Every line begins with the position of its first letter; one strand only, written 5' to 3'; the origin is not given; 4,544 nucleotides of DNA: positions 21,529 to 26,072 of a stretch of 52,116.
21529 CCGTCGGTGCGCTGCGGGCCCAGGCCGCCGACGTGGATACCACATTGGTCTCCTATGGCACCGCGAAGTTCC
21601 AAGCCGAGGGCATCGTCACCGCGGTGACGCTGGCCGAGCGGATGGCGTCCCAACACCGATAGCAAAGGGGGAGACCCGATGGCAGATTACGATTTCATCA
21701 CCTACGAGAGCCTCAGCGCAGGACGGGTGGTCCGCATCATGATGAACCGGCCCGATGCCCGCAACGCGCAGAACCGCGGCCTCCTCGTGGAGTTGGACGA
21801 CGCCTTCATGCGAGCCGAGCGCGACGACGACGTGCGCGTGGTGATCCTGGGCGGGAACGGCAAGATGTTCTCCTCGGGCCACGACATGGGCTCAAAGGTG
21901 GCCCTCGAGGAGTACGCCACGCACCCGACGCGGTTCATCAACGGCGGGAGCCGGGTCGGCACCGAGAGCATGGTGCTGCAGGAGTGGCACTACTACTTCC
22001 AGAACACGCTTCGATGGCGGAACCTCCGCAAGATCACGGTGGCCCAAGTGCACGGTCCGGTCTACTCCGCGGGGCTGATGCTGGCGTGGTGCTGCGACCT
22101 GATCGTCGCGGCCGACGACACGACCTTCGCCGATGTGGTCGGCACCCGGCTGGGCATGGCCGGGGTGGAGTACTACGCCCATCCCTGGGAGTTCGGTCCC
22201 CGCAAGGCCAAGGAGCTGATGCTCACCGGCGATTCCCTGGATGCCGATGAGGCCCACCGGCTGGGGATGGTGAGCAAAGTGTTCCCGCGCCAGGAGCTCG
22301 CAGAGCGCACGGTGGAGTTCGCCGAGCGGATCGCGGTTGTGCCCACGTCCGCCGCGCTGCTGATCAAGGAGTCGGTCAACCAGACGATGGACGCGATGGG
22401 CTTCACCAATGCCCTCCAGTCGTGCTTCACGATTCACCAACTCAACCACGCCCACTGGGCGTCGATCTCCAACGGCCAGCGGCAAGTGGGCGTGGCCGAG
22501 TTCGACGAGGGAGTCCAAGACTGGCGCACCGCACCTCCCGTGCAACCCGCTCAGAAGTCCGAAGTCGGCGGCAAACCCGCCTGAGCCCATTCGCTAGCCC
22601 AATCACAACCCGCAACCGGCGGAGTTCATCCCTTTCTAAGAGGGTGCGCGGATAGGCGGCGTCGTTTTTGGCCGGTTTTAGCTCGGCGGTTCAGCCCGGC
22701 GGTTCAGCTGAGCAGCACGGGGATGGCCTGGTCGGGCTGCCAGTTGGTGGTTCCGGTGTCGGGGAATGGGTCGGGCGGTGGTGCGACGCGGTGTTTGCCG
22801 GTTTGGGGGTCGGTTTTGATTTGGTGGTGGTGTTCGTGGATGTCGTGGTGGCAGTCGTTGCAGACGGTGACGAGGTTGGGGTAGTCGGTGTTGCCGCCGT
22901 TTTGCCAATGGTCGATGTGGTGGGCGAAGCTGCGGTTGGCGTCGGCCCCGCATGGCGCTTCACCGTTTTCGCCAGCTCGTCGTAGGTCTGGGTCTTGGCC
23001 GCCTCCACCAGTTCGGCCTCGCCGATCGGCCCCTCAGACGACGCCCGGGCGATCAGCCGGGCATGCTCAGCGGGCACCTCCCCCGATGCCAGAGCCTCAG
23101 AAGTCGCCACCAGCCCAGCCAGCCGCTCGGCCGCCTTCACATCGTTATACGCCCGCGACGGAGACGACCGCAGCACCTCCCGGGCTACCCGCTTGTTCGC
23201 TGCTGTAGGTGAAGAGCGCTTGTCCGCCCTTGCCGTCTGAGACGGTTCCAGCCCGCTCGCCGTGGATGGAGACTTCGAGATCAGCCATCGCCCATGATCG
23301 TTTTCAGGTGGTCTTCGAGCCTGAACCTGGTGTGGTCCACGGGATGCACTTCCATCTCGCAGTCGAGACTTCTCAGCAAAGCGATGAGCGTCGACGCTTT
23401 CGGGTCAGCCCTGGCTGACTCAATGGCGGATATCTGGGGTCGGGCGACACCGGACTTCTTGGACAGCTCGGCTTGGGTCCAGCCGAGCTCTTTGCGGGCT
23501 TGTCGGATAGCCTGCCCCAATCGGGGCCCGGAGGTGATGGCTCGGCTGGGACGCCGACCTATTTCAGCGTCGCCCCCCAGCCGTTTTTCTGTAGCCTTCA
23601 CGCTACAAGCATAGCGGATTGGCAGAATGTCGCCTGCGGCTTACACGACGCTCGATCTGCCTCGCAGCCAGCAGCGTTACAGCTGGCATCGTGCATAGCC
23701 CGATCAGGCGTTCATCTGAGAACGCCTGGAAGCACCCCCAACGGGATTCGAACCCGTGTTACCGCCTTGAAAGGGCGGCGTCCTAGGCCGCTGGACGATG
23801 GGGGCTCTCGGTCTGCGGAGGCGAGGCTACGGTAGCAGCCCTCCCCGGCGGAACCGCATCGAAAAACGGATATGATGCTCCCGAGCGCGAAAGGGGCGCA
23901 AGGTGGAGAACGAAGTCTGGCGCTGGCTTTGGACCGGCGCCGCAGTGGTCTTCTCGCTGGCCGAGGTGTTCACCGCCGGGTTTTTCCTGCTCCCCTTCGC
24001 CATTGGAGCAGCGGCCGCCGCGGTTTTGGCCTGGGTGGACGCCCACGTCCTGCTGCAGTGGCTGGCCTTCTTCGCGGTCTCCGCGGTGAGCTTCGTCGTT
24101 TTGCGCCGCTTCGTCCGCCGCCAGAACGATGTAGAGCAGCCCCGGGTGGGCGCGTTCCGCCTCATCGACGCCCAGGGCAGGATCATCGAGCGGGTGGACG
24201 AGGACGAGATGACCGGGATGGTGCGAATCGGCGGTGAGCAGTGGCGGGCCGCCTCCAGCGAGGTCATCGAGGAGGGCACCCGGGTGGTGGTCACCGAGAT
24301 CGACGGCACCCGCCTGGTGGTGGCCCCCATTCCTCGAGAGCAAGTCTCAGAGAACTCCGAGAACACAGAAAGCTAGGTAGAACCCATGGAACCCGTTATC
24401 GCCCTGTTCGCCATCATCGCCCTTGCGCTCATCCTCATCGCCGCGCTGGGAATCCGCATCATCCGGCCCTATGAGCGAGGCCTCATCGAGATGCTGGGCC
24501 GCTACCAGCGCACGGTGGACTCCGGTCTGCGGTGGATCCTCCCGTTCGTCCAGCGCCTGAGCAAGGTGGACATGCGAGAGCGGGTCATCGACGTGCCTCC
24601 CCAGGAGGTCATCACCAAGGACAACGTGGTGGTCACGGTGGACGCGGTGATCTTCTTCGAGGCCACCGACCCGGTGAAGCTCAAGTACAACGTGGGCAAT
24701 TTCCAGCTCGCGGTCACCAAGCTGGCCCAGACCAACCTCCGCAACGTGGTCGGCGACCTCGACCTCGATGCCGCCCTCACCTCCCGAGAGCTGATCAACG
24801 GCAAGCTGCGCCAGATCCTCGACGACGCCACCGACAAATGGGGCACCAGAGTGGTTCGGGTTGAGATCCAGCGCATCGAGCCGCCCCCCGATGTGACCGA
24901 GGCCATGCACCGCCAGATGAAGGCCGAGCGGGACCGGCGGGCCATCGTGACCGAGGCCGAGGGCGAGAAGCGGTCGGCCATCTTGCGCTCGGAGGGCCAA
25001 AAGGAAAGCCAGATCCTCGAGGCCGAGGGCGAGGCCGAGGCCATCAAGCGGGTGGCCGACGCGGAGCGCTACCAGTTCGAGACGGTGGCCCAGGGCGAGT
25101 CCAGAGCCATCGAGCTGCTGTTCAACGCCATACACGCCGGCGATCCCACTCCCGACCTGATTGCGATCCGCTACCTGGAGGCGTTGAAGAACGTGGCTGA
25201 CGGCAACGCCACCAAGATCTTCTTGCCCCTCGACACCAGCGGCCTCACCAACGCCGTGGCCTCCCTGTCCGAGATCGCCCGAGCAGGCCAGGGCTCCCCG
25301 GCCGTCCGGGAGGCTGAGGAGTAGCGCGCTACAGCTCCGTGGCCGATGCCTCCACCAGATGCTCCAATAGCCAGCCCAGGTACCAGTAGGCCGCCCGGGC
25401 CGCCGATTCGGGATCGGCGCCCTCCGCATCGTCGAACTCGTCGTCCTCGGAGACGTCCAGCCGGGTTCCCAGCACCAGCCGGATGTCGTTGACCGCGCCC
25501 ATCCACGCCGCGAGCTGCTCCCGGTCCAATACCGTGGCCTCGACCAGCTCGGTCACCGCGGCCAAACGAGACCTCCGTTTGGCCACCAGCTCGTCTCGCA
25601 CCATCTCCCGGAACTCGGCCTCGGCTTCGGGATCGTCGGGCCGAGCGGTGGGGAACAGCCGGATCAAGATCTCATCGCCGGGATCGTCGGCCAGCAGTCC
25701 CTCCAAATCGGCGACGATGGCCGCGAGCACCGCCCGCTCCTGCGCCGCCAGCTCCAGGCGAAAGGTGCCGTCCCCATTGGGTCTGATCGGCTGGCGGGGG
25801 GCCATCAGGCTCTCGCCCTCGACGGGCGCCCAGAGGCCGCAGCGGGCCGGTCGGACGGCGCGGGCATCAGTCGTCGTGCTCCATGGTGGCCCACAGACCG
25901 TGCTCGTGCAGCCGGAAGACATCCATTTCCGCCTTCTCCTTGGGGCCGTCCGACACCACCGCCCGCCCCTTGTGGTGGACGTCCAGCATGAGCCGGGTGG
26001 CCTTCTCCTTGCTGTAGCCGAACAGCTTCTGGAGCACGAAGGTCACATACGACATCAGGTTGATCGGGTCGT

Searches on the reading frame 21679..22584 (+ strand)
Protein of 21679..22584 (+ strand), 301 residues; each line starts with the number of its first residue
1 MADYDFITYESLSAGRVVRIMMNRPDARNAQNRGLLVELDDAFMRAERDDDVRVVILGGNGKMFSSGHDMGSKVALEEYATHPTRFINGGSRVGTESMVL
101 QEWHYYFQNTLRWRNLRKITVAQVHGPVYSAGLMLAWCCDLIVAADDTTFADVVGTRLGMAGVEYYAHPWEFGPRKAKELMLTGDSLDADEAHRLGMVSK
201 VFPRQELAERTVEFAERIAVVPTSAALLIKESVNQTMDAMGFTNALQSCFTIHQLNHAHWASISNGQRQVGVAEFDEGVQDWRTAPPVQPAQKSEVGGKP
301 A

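Call 66: search_protein_families(library=pfam, proteins=[window:21679-22584:+], max_evalue=0.00001)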
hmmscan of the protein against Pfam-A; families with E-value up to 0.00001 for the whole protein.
window:21679-22584:+ (301 aa): 2 families
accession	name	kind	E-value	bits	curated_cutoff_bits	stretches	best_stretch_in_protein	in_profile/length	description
PF00378.25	ECH_1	-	5e-37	128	27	1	16-277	5-242/251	Enoyl-CoA hydratase/isomerase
PF16113.10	ECH_2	-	1.3e-12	48.3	27.2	1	19-233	3-203/335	Enoyl-CoA hydratase/isomerase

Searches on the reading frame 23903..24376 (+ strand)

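Call 66: search_protein_families(library=pfam, proteins=[window:23903-24376:+], max_evalue=0.00001)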
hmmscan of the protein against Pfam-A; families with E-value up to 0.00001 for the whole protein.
window:23903-24376:+ (157 aa): 1 family
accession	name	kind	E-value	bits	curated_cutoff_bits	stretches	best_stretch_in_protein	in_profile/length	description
PF01957.25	NfeD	-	5.2e-15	55.8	29.1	1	86-142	3-57/57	NfeD-like C-terminal, partner-binding domain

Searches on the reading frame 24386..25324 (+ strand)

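Call 66: search_protein_families(library=pfam, proteins=[window:24386-25324:+], max_evalue=0.00001)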
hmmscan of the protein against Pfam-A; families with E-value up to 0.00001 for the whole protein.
window:24386-25324:+ (312 aa): 1 family
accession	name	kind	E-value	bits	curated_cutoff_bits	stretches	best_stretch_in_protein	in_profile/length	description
PF01145.31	Band_7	-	4.2e-43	147.9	23.6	1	25-195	2-176/176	SPFH domain / Band 7 family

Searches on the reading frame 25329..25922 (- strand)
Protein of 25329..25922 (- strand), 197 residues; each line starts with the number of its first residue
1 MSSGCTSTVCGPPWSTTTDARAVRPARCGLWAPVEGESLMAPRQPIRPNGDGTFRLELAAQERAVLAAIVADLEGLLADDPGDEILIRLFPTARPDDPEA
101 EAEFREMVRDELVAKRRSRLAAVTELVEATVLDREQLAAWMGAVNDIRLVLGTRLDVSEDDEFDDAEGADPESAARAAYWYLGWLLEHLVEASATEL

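Call 66: search_protein_families(library=pfam, proteins=[window:25329-25922:-], max_evalue=0.00001)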
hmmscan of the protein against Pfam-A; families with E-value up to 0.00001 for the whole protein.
window:25329-25922:- (197 aa): 1 family
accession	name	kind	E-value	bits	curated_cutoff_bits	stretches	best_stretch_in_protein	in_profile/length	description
PF09438.16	DUF2017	-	9e-37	127.4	25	1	44-192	2-178/179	Domain of unknown function (DUF2017)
